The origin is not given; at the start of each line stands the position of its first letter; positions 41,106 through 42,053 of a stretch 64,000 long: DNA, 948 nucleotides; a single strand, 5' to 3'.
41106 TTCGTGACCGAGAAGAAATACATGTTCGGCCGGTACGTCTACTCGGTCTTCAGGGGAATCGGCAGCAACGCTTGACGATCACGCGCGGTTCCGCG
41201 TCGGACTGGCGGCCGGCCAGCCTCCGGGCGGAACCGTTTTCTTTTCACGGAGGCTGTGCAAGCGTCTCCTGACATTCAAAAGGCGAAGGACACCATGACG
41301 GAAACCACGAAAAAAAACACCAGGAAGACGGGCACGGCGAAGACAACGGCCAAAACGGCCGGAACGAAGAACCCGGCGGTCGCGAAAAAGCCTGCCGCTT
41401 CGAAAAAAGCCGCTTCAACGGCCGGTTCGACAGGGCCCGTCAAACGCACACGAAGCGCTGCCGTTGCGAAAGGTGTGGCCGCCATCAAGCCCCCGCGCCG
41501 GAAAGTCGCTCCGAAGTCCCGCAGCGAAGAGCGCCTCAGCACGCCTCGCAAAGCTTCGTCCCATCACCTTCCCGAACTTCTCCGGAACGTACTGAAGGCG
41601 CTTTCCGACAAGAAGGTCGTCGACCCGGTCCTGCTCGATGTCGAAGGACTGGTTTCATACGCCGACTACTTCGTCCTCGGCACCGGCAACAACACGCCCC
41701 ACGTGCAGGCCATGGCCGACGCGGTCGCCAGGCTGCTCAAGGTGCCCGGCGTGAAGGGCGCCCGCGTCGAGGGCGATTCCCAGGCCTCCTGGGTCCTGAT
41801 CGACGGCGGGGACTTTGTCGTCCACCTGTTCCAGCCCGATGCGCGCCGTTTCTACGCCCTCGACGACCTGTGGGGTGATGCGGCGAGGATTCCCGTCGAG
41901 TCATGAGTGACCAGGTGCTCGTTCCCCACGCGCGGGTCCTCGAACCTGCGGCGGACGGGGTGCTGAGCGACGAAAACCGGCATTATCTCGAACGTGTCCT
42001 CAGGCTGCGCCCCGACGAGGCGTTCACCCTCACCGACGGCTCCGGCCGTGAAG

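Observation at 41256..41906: RsfS (ribosome silencing factor) carrying a histone-H1-like Lys/Ala/Thr-rich N-terminal extension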

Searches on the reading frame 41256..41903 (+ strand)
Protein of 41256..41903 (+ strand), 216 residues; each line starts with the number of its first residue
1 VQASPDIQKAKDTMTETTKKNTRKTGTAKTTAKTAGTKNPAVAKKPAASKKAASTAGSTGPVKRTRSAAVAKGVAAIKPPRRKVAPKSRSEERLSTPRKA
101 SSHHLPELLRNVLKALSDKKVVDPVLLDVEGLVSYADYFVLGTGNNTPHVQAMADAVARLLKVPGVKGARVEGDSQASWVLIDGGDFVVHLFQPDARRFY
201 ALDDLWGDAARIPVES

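Call 3: search_protein_families(library=pfam, proteins=[window:41256-41903:+], max_evalue=0.01)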
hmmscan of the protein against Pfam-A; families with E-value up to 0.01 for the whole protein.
window:41256-41903:+ (216 aa): 1 family
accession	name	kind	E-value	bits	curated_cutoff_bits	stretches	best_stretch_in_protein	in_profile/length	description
PF02410.21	RsfS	-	3.5e-28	98.2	21.6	1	111-206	2-98/98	Ribosomal silencing factor during starvation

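Call 4: search_protein_families(library=ncbifam, proteins=[window:41256-41903:+], max_evalue=0.01)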
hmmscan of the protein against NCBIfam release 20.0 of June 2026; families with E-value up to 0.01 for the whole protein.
window:41256-41903:+ (216 aa): 1 family
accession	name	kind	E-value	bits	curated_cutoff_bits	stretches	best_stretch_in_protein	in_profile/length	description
TIGR00090.1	rsfS_iojap_ybeB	equivalog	9e-28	96.4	56.9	1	109-206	2-99/99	ribosome silencing factor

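Call 5: find_homologous_proteins(query=window:41256-41903:+, max_evalue=0.001)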
Query window:41256-41903:+ (216 aa): 89 proteins with E <= 0.001 among 1571 candidates.
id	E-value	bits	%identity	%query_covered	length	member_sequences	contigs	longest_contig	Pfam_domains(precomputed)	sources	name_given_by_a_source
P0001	1.4e-124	431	100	94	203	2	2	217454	PF02410.22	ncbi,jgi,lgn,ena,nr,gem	ncbi:MAG TPA: ribosome silencing factor [Candidatus Ozemobacteraceae bacterium]|nr:ribosome silencin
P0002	5.7e-108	377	89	93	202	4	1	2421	PF02410.22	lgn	-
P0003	6.9e-108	377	88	86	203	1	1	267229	PF02410.22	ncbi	-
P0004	8.9e-103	360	86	84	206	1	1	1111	PF02410.22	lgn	-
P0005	5.3e-95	335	82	86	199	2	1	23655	PF02410.22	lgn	-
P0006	6.8e-94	331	79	94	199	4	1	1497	PF02410.22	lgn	-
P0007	1.1e-81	291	74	85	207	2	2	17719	PF02410.22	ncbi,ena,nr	ncbi:MAG TPA: ribosome silencing factor [Candidatus Ozemobacteraceae bacterium]|nr:ribosome silencin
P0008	3.0e-78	280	76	81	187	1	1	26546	PF02410.22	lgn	-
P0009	1.3e-77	278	76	72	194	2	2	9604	PF02410.22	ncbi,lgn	ncbi:MAG TPA: ribosome silencing factor [Candidatus Ozemobacteraceae bacterium]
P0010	2.7e-77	277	76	72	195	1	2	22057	PF02410.22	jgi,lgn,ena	-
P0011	1.3e-76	275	70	94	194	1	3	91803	PF02410.22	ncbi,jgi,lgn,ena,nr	ncbi:MAG TPA: ribosome silencing factor [Candidatus Ozemobacteraceae bacterium]|nr:ribosome silencin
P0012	1.7e-41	160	43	91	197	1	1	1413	PF02410.22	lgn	-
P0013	7.3e-41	158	58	61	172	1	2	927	PF02410.22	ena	-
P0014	3.6e-39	153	63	52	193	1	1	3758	PF02410.22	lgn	-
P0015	7.8e-38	148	65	50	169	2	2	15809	PF02410.22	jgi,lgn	-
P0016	1.8e-37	147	59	56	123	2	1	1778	PF02410.22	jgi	-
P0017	5.7e-36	142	52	63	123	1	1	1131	PF02410.22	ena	-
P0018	1.2e-28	118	51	51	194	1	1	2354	PF02410.22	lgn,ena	-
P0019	8.4e-27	112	46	53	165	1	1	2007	PF02410.22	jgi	jgi:ribosome-associated protein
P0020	7.5e-25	106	49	57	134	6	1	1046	PF02410.22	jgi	jgi:ribosome-associated protein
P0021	2.3e-24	104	47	58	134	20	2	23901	PF02410.22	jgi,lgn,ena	-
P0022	3.1e-24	104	50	57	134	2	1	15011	PF02410.22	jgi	jgi:ribosome-associated protein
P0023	3.4e-24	104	48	57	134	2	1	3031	PF02410.22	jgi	jgi:ribosome-associated protein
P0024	5.3e-24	103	49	50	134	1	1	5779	PF02410.22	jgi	jgi:ribosome-associated protein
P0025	1.3e-22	99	51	49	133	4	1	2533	PF02410.22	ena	-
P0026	1.4e-22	99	50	49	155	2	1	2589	PF02410.22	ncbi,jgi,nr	ncbi:MAG TPA: ribosome silencing factor [Thermoanaerobaculia bacterium]|jgi:ribosome-associated prot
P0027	1.9e-22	98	48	45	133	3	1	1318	PF02410.22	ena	-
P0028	2.8e-22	98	44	50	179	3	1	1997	PF02410.22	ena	-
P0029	2.9e-22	98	46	48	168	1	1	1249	PF02410.22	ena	-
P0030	3.4e-22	97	43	50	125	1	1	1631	PF02410.22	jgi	-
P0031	4.8e-22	97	47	44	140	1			PF02410.22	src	-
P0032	5.0e-22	97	51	45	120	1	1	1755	PF02410.22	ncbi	-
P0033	5.2e-22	97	44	49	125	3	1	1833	PF02410.22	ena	-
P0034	9.5e-22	96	44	51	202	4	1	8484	PF02410.22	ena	-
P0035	1.3e-21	95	43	63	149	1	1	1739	PF02410.22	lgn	-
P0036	2.3e-20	91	47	50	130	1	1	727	PF02410.22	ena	-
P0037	3.0e-19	88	44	49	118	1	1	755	PF02410.22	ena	-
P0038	6.1e-19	87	36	63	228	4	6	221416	PF02410.22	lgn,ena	-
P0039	2.0e-18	85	48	46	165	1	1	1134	PF02410.22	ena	-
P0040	1.7e-17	82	37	50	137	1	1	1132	PF02410.22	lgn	-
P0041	5.6e-17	80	34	56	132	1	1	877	PF02410.22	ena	-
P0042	1.5e-16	79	46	47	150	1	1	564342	PF02410.22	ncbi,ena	-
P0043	2.5e-16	78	45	46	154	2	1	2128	PF02410.22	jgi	jgi:ribosome-associated protein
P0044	2.9e-16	78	40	47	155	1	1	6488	PF02410.22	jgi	jgi:ribosome-associated protein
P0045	3.8e-16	78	45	47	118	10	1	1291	PF02410.22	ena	-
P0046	5.1e-16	77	43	44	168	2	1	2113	PF02410.22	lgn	-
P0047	5.5e-16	77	51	41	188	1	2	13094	PF02410.22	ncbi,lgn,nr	ncbi:MAG: ribosome silencing factor [Planctomycetes bacterium]|nr:ribosome silencing factor [Plancto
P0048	5.7e-16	77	44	47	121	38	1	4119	PF02410.22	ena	-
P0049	6.5e-16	77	45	47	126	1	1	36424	PF02410.22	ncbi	-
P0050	6.5e-16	77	45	47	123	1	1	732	PF02410.22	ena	-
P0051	7.3e-16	77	40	45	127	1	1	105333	PF02410.22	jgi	-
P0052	8.7e-16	76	44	47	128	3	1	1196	PF02410.22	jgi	-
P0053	8.8e-16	76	42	45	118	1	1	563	PF02410.22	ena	-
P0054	8.9e-16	76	45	47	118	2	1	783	PF02410.22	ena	-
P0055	1.0e-15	76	40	51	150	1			PF02410.22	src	-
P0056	1.0e-15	76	45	45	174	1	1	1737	PF02410.22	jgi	jgi:ribosome-associated protein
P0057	1.4e-15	76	40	51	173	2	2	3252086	PF02410.22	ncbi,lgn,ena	-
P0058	1.5e-15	76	43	47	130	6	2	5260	PF02410.22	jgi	-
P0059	1.8e-15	75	44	47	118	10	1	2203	PF02410.22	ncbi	ncbi:MAG TPA: ribosome silencing factor [Thermoanaerobaculia bacterium]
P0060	2.1e-15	75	44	47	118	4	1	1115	PF02410.22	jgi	-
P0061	2.6e-15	75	44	47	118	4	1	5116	PF02410.22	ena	-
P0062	3.0e-15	75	44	47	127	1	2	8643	PF02410.22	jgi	jgi:ribosome-associated protein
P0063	5.5e-15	74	47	40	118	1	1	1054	PF02410.22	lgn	-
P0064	6.7e-15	73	42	48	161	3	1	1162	PF02410.22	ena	-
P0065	9.1e-15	73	39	51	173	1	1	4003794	PF02410.22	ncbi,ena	-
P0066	3.0e-14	71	47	38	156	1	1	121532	PF02410.22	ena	-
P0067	3.9e-14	71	43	44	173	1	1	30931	PF02410.22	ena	-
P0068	6.6e-14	70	46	40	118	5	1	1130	PF02410.22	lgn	-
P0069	1.0e-10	60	30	47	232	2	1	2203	PF02410.22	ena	-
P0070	1.5e-9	56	36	50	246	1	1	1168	PF02410.22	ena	-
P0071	2.5e-9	55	35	48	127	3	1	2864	PF02410.22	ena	-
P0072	4.2e-9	55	36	43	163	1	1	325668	PF02410.22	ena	-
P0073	4.9e-9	54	34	50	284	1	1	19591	PF02410.22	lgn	-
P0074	2.3e-8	52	35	43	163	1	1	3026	PF02410.22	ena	-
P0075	6.2e-8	51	31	50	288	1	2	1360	PF02410.22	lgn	-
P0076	8.3e-8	50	35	46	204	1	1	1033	PF02410.22,PF07382.17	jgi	-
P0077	9.2e-8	50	33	46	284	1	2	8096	PF02410.22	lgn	-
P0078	9.2e-8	50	34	43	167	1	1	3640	PF02410.22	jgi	jgi:ribosome-associated protein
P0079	1.1e-7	50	35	46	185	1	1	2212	PF02410.22,PF07382.17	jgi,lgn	-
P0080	5.1e-7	48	34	50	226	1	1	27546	PF02410.22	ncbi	-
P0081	1.3e-6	47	34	49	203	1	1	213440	PF02410.22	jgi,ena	jgi:ribosome-associated protein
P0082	1.5e-6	46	43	34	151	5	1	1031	PF02410.22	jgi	-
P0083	1.6e-6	46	35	48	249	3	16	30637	PF02410.22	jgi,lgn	jgi:ribosome-associated protein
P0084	1.7e-6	46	35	48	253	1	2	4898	PF02410.22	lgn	-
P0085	2.1e-6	46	40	32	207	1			PF02410.22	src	-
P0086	3.6e-6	45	35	45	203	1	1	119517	PF02410.22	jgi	jgi:ribosome-associated protein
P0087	3.2e-5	42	38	33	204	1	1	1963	PF02410.22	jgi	jgi:ribosome-associated protein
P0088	4.4e-5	41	33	42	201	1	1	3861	PF02410.22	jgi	jgi:ribosome-associated protein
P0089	2.3e-4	39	36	41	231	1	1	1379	PF02410.22,PF07382.17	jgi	jgi:ribosome-associated protein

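Call 10: search_solved_structures(query=window:41295-41903:+, max_evalue=0.001, show_alignments=3)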
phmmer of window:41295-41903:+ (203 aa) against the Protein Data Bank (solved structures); distinct sequences matched with E-value up to 0.001: 14.
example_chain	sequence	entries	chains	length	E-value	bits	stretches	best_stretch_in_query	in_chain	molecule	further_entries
2o5a_A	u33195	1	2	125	8.6e-23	84.5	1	94-202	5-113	BH1328 protein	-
28ye_G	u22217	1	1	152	2.3e-22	83.1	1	66-195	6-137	Ribosome silencing factor S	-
3ups_A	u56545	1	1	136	3.3e-20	76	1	82-195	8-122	Iojap-like protein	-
6sj6_9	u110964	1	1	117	4.3e-19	72.4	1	94-196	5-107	Ribosomal silencing factor RsfS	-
6sj5_A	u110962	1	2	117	4.5e-19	72.4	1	94-196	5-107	Ribosomal silencing factor RsfS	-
4wcw_A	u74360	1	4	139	7.6e-18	68.4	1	100-202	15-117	Ribosomal silencing factor RsfS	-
30qz_6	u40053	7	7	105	2.5e-17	66.7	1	99-193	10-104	Ribosomal silencing factor RsfS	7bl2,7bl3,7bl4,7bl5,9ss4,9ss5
9q40_9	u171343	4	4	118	4.2e-17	65.9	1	94-197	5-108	Ribosomal silencing factor RsfS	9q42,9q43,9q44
2id1_A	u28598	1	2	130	3.9e-15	59.5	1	93-195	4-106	Hypothetical protein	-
9hcg_u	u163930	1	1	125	4.6e-12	49.5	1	105-193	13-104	Mitochondrial assembly of ribosomal large subunit protein 1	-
7qh7_u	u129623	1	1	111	5.5e-12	49.3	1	105-193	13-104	Mitochondrial assembly of ribosomal large subunit protein 1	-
5ool_u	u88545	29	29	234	1e-11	48.4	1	88-193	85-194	Mitochondrial assembly of ribosomal large subunit protein 1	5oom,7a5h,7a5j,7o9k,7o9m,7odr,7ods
9e9c_u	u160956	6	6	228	1.5e-11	47.9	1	103-193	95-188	Mitochondrial assembly of ribosomal large subunit protein 1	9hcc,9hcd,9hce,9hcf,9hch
7aoi_XJ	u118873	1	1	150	0.00035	23.8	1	94-194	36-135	RNA uridylyltransferase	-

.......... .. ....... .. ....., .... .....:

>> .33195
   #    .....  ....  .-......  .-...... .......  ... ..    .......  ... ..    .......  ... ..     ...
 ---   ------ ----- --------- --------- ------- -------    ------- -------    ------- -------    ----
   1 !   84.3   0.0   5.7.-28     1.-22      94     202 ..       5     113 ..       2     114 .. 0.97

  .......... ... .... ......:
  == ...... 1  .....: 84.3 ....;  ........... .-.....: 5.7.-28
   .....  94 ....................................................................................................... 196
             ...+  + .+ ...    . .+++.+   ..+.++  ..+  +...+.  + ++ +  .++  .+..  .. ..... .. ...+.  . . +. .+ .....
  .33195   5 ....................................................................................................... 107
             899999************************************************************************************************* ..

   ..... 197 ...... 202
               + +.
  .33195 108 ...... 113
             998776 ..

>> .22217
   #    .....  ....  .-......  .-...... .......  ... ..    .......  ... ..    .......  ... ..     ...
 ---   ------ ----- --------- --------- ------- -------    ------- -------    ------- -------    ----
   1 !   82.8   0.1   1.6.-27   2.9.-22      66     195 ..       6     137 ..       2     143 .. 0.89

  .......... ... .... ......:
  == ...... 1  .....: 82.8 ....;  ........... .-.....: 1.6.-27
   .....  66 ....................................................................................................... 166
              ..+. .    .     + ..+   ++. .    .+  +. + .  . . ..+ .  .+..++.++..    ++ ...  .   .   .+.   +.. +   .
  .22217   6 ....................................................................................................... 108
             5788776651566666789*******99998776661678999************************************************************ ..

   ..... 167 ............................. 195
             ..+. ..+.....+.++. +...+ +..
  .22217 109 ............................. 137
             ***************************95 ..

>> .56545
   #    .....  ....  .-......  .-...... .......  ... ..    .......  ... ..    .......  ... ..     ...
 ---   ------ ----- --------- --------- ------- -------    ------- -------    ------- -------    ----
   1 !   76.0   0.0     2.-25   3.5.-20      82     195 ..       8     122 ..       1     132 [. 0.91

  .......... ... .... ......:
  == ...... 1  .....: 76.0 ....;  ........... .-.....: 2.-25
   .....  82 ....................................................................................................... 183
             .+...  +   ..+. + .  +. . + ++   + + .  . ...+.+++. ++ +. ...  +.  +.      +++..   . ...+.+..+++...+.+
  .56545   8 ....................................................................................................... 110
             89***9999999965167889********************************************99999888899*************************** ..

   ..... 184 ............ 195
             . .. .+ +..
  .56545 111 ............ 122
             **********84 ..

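Call 11: find_related_loci(query=A1, collection=genome_contigs, flank=4000)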
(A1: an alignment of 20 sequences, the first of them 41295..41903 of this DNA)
Query A1 (203 aa) in genome_contigs; peptide patterns used: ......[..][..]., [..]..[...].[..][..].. (x = any residue, [..] = any of these).
600 stretches matched a pattern (row limit reached: there are more); 586 encode a relative of the query (tblastn E <= 1e-3); the best 80 are kept; 80 distinct loci.
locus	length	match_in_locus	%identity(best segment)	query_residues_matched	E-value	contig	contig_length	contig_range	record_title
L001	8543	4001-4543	74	21-203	4e-79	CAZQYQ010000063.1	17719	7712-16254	MAG TPA_asm: uncultured bacterium isolate SRP089250_co1_29 genome assembly, contig: NODE_5291_length_17719_cov_5.929688,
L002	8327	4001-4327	55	92-201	2e-39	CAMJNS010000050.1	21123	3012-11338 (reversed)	MAG: uncultured bacterium isolate SRR12081303_bin.101_metaWRAP_v1.3_MAG genome assembly, contig: ERZ12289767.3630, whole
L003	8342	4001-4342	47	88-201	1e-33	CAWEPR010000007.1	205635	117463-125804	MAG: uncultured Acidobacteriota bacterium isolate MFD01916.bin.2.121 genome assembly, contig: contig_22351, whole genome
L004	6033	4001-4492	37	4-201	6e-32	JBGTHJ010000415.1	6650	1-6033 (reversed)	MAG: Pyrinomonadaceae bacterium isolate JTS-RE236 k141_8736436, whole genome shotgun sequence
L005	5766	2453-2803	50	85-201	2e-32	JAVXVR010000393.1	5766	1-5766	MAG: Acidobacteriota bacterium isolate BP_33 scaffold_3626902, whole genome shotgun sequence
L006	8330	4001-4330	47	92-201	3e-32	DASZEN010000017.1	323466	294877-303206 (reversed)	MAG TPA_asm: Pyrinomonadaceae bacterium isolate SMAG_U6495 k141_12878, whole genome shotgun sequence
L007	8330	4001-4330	50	92-201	3e-32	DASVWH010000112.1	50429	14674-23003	MAG TPA_asm: Pyrinomonadaceae bacterium isolate SMAG_U3365 k141_105267, whole genome shotgun sequence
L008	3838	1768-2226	39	54-199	3e-32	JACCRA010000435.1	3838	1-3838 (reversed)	MAG: Pyrinomonadaceae bacterium isolate MGR_bin10 SD2897-2912_k127_650926, whole genome shotgun sequence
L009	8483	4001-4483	40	44-201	3e-32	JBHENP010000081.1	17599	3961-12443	MAG: Pyrinomonadaceae bacterium isolate S5_bin.19.strict S5_NODE_81, whole genome shotgun sequence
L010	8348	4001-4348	46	86-201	1e-31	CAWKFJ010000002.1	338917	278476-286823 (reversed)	MAG: uncultured Acidobacteriota bacterium isolate MFD09212.bin.1.141 genome assembly, contig: contig_13176, whole genome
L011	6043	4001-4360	47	82-201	9e-32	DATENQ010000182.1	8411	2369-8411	MAG TPA_asm: Pyrinomonadaceae bacterium isolate SMAG_U8973 k141_1280105, whole genome shotgun sequence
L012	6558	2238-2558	51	96-201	1e-31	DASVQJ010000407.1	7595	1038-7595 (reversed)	MAG TPA_asm: Pyrinomonadaceae bacterium isolate SMAG_U3205 k141_463511, whole genome shotgun sequence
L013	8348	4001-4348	44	84-199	3e-31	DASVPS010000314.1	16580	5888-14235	MAG TPA_asm: Pyrinomonadaceae bacterium isolate SMAG_U3185 k141_241236, whole genome shotgun sequence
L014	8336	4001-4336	47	92-203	2e-31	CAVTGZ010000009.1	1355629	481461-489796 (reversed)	MAG: uncultured Acidobacteriota bacterium isolate MFD06085.bin.2.31 genome assembly, contig: contig_7026, whole genome s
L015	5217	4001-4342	44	88-201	1e-31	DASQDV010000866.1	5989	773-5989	MAG TPA_asm: Pyrinomonadaceae bacterium isolate SMAG_U11736 k141_1439124, whole genome shotgun sequence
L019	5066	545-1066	34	4-201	5e-31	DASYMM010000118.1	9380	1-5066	MAG TPA_asm: Pyrinomonadaceae bacterium isolate SMAG_U4375 k141_1048913, whole genome shotgun sequence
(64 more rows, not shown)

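Call 16: find_encoding_contigs(protein=P0003, flank=4000, max_places=2)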
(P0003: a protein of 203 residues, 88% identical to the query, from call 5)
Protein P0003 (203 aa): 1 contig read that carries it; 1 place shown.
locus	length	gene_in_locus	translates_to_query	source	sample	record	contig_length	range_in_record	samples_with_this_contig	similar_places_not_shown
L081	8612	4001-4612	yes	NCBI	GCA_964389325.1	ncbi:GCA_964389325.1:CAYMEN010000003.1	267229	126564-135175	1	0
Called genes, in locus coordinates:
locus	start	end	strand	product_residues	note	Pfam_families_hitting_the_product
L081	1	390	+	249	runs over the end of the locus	PF02775:TPP_enzyme_C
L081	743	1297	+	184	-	PF01558:POR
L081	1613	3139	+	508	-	PF00005:ABC_tran, PF02463:SMC_N (faint), PF13476:AAA_23 (faint), PF13555:AAA_29 (faint), PF13304:AAA_21 (faint), PF13401:AAA_22 (faint), PF00005:ABC_tran (weak)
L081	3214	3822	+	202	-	PF01558:POR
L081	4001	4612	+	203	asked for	PF02410:RsfS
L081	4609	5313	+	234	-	PF20260:PUA_4 (weak), PF04452:Methyltrans_RNA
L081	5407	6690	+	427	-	PF00919:UPF0004, PF04055:Radical_SAM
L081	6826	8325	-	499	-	PF07963:N_methyl (weak)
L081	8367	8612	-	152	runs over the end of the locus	-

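Call 17: find_encoding_contigs(protein=P0011, flank=4000, max_places=2)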
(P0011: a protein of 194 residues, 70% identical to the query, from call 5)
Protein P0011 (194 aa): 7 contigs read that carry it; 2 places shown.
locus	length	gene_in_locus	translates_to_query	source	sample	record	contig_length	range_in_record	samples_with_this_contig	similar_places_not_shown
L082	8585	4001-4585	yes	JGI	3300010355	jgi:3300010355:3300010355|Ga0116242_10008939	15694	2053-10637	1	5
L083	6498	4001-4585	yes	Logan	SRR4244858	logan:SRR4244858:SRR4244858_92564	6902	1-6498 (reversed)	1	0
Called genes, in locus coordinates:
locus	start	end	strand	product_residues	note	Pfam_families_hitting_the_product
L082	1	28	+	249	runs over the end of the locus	PF02775:TPP_enzyme_C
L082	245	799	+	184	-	PF01558:POR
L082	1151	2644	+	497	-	PF00005:ABC_tran, PF02463:SMC_N (faint), PF13304:AAA_21 (faint), PF13401:AAA_22 (faint), PF13476:AAA_23 (faint), PF25199:nSTAND_NTPase5 (faint)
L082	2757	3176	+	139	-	-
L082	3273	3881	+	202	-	PF01558:POR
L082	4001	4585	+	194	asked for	PF02410:RsfS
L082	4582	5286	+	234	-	PF20260:PUA_4 (weak), PF04452:Methyltrans_RNA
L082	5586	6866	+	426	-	PF00919:UPF0004, PF04055:Radical_SAM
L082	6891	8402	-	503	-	PF07963:N_methyl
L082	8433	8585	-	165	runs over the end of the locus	-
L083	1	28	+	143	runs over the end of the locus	?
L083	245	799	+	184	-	PF01558:POR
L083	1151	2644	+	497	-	PF00005:ABC_tran, PF02463:SMC_N (faint), PF13304:AAA_21 (faint), PF13401:AAA_22 (faint), PF13476:AAA_23 (faint), PF25199:nSTAND_NTPase5 (faint)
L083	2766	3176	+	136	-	-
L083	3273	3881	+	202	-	PF01558:POR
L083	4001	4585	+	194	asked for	PF02410:RsfS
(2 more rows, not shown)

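Call 18: find_encoding_contigs(protein=P0008, flank=3000, max_places=1)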
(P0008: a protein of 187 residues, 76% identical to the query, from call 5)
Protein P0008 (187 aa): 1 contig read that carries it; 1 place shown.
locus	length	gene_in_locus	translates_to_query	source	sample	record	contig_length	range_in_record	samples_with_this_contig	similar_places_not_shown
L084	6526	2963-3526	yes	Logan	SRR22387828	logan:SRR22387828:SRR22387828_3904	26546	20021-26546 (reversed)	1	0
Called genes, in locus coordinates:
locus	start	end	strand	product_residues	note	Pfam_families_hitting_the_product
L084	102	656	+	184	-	PF01558:POR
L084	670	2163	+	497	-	PF00005:ABC_tran, PF02463:SMC_N (faint), PF13304:AAA_21 (faint), PF13476:AAA_23 (faint), PF13555:AAA_29 (faint), PF00005:ABC_tran (weak)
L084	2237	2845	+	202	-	PF01558:POR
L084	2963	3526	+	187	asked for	PF02410:RsfS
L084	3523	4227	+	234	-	PF20260:PUA_4 (weak), PF04452:Methyltrans_RNA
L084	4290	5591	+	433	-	PF00919:UPF0004, PF04055:Radical_SAM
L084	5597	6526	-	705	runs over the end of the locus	-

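Call 19: find_encoding_contigs(protein=P0005, flank=3000, max_places=1)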
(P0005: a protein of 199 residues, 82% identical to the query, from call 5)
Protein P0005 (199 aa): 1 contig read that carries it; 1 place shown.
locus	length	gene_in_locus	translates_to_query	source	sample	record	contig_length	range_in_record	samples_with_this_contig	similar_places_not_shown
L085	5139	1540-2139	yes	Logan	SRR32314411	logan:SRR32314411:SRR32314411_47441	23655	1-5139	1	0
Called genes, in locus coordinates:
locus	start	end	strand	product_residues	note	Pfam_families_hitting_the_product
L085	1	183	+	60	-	?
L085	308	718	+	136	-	-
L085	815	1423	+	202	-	PF01558:POR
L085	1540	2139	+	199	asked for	PF02410:RsfS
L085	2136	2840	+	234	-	PF20260:PUA_4 (weak), PF04452:Methyltrans_RNA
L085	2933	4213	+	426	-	PF00919:UPF0004, PF04055:Radical_SAM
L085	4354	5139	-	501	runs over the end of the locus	-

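Call 20: find_encoding_contigs(protein=P0015, flank=4000, max_places=1)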
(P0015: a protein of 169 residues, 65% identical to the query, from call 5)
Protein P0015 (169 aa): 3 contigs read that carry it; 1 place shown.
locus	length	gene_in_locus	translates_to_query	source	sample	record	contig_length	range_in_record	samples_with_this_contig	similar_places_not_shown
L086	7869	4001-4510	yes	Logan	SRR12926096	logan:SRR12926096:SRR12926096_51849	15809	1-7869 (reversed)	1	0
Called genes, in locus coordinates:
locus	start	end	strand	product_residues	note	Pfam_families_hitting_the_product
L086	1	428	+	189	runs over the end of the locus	PF00857:Isochorismatase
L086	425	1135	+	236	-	-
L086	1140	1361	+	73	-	PF12838:Fer4_7, PF13237:Fer4_10 (faint), PF14697:Fer4_21 (faint), PF25160:LdpA_Fe-S-bd (faint), PF00037:Fer4 (weak), PF12797:Fer4_2 (faint), PF12837:Fer4_6 (faint), PF13187:Fer4_9 (weak), +4 more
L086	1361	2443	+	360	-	PF01855:POR_N, PF02780:Transketolase_C, PF17147:PFOR_II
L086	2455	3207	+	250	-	PF02775:TPP_enzyme_C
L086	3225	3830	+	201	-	PF01558:POR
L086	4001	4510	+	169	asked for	PF02410:RsfS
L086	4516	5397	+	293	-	PF20260:PUA_4, PF04452:Methyltrans_RNA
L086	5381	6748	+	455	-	PF00919:UPF0004, PF04055:Radical_SAM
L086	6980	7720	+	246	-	-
